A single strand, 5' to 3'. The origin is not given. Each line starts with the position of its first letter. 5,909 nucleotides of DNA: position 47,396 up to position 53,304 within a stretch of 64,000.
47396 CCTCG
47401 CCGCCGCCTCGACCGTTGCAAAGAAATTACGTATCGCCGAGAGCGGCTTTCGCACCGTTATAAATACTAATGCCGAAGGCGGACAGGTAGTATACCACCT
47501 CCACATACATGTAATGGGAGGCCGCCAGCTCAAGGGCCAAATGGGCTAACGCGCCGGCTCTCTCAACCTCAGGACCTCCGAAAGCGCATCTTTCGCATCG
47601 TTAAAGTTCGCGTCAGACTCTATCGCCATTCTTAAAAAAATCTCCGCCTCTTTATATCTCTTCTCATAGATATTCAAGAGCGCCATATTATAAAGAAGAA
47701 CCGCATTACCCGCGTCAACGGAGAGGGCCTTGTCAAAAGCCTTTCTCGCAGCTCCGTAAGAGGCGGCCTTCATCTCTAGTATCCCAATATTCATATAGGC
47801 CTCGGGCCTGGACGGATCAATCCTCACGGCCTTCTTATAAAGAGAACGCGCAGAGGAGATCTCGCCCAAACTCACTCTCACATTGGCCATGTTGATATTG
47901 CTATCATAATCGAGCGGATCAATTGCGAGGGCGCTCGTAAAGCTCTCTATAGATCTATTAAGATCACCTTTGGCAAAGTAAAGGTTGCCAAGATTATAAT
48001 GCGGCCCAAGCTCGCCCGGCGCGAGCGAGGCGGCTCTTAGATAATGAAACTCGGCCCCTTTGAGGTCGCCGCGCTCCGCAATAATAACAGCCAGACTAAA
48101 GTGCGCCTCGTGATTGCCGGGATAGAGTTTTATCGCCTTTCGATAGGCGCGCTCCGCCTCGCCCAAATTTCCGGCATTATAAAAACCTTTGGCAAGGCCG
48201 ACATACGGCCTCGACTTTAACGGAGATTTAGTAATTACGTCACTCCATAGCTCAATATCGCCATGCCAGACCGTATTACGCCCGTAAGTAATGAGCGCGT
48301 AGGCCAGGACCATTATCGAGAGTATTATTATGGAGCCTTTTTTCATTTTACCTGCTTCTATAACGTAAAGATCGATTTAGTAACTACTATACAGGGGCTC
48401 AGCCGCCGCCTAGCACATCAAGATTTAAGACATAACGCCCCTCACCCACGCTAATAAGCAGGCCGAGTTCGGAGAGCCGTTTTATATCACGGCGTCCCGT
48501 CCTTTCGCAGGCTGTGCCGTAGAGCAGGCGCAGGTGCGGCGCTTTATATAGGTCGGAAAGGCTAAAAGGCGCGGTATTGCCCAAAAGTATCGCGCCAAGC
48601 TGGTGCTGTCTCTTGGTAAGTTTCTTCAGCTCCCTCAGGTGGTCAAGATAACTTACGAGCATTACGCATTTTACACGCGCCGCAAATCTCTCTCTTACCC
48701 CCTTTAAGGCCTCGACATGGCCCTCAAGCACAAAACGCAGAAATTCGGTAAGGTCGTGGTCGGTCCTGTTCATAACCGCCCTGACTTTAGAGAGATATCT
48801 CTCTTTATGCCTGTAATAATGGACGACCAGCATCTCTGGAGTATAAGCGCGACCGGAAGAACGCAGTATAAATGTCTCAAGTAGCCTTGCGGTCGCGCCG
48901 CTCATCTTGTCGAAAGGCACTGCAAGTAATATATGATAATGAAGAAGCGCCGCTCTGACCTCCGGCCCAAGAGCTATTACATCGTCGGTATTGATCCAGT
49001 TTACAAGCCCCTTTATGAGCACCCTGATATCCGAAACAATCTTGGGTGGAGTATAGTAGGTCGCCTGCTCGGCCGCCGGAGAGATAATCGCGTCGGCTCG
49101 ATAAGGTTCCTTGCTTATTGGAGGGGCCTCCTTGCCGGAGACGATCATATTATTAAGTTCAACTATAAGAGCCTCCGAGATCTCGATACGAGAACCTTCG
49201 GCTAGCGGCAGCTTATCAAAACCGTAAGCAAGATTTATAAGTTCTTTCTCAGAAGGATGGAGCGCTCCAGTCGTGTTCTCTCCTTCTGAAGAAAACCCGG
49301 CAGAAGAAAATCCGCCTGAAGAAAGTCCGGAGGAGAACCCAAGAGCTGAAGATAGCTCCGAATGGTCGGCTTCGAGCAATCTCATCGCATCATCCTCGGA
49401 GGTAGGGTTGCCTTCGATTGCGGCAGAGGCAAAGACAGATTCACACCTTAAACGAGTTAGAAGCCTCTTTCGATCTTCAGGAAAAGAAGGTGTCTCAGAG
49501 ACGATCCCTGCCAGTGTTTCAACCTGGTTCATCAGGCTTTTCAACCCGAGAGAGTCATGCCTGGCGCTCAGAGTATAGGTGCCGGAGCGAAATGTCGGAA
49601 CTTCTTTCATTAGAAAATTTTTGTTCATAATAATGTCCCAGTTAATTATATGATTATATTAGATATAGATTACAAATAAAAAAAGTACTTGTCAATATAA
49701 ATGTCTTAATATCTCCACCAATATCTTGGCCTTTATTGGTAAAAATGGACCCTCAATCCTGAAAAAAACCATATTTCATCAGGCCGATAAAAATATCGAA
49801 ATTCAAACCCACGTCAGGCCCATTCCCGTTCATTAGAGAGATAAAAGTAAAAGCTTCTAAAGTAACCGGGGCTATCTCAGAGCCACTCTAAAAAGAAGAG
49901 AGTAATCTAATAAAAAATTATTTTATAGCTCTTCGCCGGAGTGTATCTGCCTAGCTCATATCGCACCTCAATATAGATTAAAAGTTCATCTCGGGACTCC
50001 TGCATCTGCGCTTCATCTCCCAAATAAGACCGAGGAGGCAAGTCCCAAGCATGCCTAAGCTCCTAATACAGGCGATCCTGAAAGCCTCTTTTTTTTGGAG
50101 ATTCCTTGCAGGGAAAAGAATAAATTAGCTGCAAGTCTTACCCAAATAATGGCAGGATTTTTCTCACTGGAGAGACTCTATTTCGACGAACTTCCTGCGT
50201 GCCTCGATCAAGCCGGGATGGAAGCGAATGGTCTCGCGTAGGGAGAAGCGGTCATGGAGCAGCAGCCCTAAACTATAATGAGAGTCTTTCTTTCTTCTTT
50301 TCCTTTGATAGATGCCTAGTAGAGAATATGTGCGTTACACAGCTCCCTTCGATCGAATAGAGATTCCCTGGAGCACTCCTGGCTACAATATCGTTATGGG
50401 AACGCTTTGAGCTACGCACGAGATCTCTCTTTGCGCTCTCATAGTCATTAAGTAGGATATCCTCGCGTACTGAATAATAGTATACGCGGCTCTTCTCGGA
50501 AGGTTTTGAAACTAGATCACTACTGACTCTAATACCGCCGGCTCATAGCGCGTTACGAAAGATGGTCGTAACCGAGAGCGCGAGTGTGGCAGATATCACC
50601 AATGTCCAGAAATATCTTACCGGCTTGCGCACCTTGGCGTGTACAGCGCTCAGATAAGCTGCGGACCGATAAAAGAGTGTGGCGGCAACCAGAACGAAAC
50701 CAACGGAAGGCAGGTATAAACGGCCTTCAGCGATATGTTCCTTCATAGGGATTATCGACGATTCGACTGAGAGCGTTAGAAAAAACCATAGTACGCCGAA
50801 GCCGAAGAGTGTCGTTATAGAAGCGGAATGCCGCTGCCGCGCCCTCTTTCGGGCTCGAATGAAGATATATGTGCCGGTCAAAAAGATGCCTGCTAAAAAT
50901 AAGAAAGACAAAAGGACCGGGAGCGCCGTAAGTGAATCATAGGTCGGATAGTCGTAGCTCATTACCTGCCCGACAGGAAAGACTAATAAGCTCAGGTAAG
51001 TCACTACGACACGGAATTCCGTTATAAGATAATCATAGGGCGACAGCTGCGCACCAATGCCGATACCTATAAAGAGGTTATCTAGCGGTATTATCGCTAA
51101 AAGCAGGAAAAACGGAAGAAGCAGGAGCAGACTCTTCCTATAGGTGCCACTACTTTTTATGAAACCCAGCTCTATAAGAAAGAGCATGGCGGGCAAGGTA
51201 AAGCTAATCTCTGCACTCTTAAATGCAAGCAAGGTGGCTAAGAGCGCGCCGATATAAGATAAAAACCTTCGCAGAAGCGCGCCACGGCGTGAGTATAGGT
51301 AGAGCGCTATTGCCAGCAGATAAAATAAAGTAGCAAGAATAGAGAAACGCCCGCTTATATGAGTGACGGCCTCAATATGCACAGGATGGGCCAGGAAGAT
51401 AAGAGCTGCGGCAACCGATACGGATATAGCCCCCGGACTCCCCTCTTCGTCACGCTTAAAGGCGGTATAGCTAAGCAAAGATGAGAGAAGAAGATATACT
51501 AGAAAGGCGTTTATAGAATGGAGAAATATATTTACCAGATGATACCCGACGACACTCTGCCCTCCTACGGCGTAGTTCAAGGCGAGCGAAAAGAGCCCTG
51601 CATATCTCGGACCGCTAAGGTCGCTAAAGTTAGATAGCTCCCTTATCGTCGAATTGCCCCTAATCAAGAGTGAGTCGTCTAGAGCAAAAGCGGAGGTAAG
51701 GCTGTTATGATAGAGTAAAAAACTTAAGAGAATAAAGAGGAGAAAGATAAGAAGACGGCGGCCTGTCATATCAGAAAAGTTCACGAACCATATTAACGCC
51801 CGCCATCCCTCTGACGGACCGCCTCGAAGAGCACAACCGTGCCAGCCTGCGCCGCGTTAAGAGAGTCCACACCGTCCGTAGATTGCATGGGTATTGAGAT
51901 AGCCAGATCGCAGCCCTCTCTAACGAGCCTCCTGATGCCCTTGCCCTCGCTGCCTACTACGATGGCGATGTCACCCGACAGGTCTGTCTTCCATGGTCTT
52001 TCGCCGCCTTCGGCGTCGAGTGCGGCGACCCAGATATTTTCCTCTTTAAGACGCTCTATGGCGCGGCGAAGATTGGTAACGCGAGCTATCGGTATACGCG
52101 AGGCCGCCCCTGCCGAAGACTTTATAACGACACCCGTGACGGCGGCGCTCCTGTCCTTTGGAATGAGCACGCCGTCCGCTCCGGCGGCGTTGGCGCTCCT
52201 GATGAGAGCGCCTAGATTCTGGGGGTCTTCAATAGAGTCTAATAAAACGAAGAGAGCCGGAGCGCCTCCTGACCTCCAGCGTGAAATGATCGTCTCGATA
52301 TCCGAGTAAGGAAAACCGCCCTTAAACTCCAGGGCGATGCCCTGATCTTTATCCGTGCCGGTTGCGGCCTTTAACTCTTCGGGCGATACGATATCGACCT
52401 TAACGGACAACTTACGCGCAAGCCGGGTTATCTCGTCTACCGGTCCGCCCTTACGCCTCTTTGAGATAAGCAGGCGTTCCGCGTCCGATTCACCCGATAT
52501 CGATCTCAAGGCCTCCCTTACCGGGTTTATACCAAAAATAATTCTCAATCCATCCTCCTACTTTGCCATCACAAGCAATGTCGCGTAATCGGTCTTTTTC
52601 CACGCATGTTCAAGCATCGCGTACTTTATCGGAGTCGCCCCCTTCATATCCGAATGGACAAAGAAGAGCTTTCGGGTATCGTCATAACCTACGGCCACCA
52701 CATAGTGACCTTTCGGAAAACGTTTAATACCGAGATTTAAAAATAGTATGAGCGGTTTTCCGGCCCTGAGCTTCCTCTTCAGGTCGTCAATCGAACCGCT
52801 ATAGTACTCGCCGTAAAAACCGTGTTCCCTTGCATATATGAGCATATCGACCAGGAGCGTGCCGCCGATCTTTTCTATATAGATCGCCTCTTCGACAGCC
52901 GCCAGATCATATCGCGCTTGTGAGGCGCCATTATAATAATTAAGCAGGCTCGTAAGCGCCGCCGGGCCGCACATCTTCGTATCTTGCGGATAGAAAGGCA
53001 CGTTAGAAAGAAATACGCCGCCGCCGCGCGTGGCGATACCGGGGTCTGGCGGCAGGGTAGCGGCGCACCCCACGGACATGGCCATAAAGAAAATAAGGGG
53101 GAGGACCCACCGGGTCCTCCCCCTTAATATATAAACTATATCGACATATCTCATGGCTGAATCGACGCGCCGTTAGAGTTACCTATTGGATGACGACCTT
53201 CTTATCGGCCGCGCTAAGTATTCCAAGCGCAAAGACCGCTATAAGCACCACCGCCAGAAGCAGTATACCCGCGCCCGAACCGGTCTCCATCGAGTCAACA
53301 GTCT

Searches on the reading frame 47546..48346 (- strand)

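Call 26: search_protein_families(library=pfam, proteins=[window:47546-48346:-], max_evalue=0.00001)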
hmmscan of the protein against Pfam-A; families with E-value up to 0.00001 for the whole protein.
window:47546-48346:- (266 aa): 16 families
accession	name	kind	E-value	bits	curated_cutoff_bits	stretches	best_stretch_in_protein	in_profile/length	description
PF07719.23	TPR_2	-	1.7e-32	109.2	27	0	116-144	4-32/34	Tetratricopeptide repeat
PF00515.34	TPR_1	-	5e-29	99.3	27.8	1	116-144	4-32/34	Tetratricopeptide repeat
PF13181.12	TPR_8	-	1e-24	85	25.7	0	116-144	4-32/34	Tetratricopeptide repeat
PF13414.12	TPR_11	-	3.1e-23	81.6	26.8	1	155-189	2-36/42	TPR repeat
PF13432.12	TPR_16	-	4e-23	81.9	32.7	1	51-111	3-63/65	Tetratricopeptide repeat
PF13431.12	TPR_17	-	2e-22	78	24.4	0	67-99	1-33/34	Tetratricopeptide repeat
PF14559.12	TPR_19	-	4.9e-21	75.3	25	1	124-184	2-62/68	Tetratricopeptide repeat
PF13428.12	TPR_14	-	1e-19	69.4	23.5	0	48-87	4-43/44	Tetratricopeptide repeat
PF13424.12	TPR_12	-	2.8e-17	63.1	30.1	0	117-177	7-75/77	Tetratricopeptide repeat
PF23914.1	TPR_CcmH_CycH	-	3.1e-09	37.3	42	0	119-208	56-148/158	Cytochrome c-type biogenesis protein H TPR domain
PF13176.12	TPR_7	-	1.1e-08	34.9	27.9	0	117-144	3-32/36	Tetratricopeptide repeat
PF13174.12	TPR_6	-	3.6e-07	30.8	26.3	0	50-77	5-32/33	Tetratricopeptide repeat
PF13371.12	TPR_9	-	6.6e-07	29.7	35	0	172-212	20-60/73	Tetratricopeptide repeat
PF24575.1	TPR_Slam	-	7.7e-07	29.9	35.2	0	55-97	57-99/104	Surface lipoprotein assembly modifier, N-terminal TPR repeats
PF13374.12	TPR_10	-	2.4e-06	27.8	27.5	0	52-75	9-32/42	Tetratricopeptide repeat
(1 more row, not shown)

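Call 33: search_protein_families(library=ncbifam, proteins=[window:47546-48346:-], max_evalue=0.00001)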
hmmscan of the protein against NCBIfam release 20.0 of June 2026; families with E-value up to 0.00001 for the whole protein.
window:47546-48346:- (266 aa): 18 families
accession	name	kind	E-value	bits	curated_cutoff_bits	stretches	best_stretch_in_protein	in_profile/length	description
TIGR02521.1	type_IV_pilW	equivalog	1.5e-24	86.9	154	3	117-183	35-101/234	type IV pilus biogenesis/stability protein PilW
TIGR02917.1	PEP_TPR_lipo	equivalog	3.4e-20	71.6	312.2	1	38-256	458-676/899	XrtA/PEP-CTERM system TPR-repeat protein PrsT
TIGR02552.1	LcrH_SycD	equivalog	3.6e-20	72.1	104.8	2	53-144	26-117/136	SycD/LcrH family type III secretion system chaperone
NF033762.1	social_mot_Tgl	equivalog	1e-17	64.4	225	1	57-190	43-179/252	social motility TPR repeat lipoprotein Tgl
NF033920.0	C39_PA2778_fam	equivalog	6.6e-17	61.8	150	0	31-110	176-255/255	PA2778 family cysteine peptidase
NF033758.1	gliding_GltE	equivalog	1.5e-16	60.4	225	1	58-252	99-293/411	adventurous gliding motility TPR repeat lipoprotein GltE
NF040959.1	MamA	equivalog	3.9e-15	55.8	200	2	46-173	72-199/204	magnetosome protein MamA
NF047371.1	FlcA_CTERM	equivalog_domain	9.5e-12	44.2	300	1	92-175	452-535/646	periplasmic flagellar collar protein FlcA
TIGR00990.1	3a0801s09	subfamily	6.4e-11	41.6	757.25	1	61-256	347-549/615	mitochondrial import receptor subunit TOM70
NF047507.1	TPR_BatC_Lepto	exception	8.1e-10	38.5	175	0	54-146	33-129/214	TPR repeat-containing protein BatC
NF008391.2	PRK11189.1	equivalog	6.6e-09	35.7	250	1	159-238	77-156/297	lipoprotein NlpI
NF002725.1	PRK02603.1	equivalog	5.9e-08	32.9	143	0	125-193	47-118/173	photosystem I assembly protein Ycf3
NF053607.1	CHU_0125_OmpA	equivalog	1.3e-07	30.5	620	0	118-212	24-118/639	CHU_0125 family OmpA-like outer membrane integrity protein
TIGR03939.1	PGA_TPR_OMP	equivalog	3.1e-07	29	366.65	0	91-179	407-495/800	poly-beta-1,6 N-acetyl-D-glucosamine export porin PgaA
NF011886.0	PRK15359.1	equivalog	3.4e-07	30.1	146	1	117-213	28-124/144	type III secretion system chaperone protein SscB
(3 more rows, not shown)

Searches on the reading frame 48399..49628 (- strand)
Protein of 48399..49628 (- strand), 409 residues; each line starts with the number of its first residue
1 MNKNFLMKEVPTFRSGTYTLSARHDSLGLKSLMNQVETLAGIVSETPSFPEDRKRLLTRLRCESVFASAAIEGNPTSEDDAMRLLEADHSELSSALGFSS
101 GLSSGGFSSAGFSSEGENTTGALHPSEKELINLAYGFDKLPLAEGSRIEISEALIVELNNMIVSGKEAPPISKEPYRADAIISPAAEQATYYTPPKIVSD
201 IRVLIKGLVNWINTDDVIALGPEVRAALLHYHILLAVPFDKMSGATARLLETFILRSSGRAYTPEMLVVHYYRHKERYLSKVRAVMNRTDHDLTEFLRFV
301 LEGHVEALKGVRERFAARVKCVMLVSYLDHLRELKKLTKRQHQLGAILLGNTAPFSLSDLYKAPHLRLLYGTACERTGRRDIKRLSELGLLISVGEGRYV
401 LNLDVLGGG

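Call 33: search_protein_families(library=ncbifam, proteins=[window:48399-49628:-], max_evalue=0.00001)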
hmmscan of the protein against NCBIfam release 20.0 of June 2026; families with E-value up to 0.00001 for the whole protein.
window:48399-49628:- (409 aa): 1 family
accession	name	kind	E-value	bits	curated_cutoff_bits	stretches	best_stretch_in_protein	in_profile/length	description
NF046030.1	ProtAdlyltaseSoFic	equivalog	1.2e-06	27.7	550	1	185-309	143-264/361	protein adenylyltransferase Fic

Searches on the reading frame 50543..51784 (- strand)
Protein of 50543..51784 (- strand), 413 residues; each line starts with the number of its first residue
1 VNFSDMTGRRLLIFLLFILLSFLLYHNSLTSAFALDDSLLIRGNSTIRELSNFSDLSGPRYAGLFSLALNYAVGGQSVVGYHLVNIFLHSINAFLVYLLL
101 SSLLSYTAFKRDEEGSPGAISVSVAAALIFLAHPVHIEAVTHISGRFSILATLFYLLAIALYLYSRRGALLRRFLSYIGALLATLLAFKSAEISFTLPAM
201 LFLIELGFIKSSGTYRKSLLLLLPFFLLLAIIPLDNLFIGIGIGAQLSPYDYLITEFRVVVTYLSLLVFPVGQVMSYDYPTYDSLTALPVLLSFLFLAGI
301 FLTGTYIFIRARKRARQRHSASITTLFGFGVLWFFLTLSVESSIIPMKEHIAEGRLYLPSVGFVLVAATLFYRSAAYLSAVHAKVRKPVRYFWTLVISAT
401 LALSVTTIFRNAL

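Call 5: search_protein_families(library=pfam, proteins=[window:50543-51784:-], max_evalue=0.01)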
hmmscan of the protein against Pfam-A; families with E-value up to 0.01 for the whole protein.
window:50543-51784:- (413 aa): 0 families

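Call 6: search_protein_families(library=ncbifam, proteins=[window:50543-51784:-], max_evalue=0.01)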
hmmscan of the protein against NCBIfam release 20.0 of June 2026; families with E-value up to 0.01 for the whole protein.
window:50543-51784:- (413 aa): 0 families

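Call 9: search_protein_families(library=pfam, proteins=[window:50543-51784:-], max_evalue=10)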
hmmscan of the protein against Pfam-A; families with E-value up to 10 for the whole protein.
window:50543-51784:- (413 aa): 1 family
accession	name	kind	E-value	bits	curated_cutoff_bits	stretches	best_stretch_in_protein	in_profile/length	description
PF06570.16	DUF1129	-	7.6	6.5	29.1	1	288-346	114-173/207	Protein of unknown function (DUF1129)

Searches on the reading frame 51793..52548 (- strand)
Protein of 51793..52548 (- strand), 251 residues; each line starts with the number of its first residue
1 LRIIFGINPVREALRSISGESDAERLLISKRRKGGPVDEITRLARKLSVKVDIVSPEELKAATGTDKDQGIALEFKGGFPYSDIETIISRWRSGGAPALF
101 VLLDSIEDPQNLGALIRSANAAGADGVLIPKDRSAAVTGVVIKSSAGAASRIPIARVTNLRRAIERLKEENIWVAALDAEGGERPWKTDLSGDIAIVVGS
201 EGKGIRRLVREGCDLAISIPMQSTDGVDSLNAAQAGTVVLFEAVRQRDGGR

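Call 33: search_protein_families(library=ncbifam, proteins=[window:51793-52548:-], max_evalue=0.00001)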
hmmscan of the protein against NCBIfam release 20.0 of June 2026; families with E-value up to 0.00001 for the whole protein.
window:51793-52548:- (251 aa): 7 families
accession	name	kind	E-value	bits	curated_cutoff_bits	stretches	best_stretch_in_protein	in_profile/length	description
TIGR00186.1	rRNA_methyl_3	equivalog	1.1e-55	188.7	160.15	1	3-247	4-240/240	23S rRNA (guanosine(2251)-2'-O)-methyltransferase RlmB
NF008386.0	PRK11181.1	equivalog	1.3e-52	178.5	366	1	3-248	4-243/244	23S rRNA (guanosine(2251)-2'-O)-methyltransferase RlmB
NF008117.0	PRK10864.1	equivalog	1.5e-16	60.5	267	1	52-247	154-342/344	tRNA/rRNA methyltransferase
NF008295.0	PRK11081.1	equivalog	6e-15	55.4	227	1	97-248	18-166/230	tRNA (guanosine(18)-2'-O)-methyltransferase TrmH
NF000477.1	NshR_TsnR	equivalog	6.1e-11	42.2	425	1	100-245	118-262/266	NshR/TsnR family 23S rRNA methyltransferase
NF000035.1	nosihep_NshR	exception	5.2e-09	36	500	1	100-242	118-259/274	NshR family nosiheptide/thiostrepton resistance 23S rRNA methyltransferase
TIGR00185.1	tRNA_yibK_trmL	equivalog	5.8e-08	32.8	190.6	1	103-247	6-148/154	tRNA (uridine(34)/cytosine(34)/5-carboxymethylaminomethyluridine(34)-2'-O)-methyltransferase TrmL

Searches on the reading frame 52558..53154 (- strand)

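Call 33: search_protein_families(library=ncbifam, proteins=[window:52558-53154:-], max_evalue=0.00001)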
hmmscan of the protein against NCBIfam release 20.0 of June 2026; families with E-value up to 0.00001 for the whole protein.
window:52558-53154:- (198 aa): 1 family
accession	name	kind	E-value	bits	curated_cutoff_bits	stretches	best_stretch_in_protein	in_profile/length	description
NF033920.0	C39_PA2778_fam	equivalog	1.5e-31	109.8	150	1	49-196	2-145/255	PA2778 family cysteine peptidase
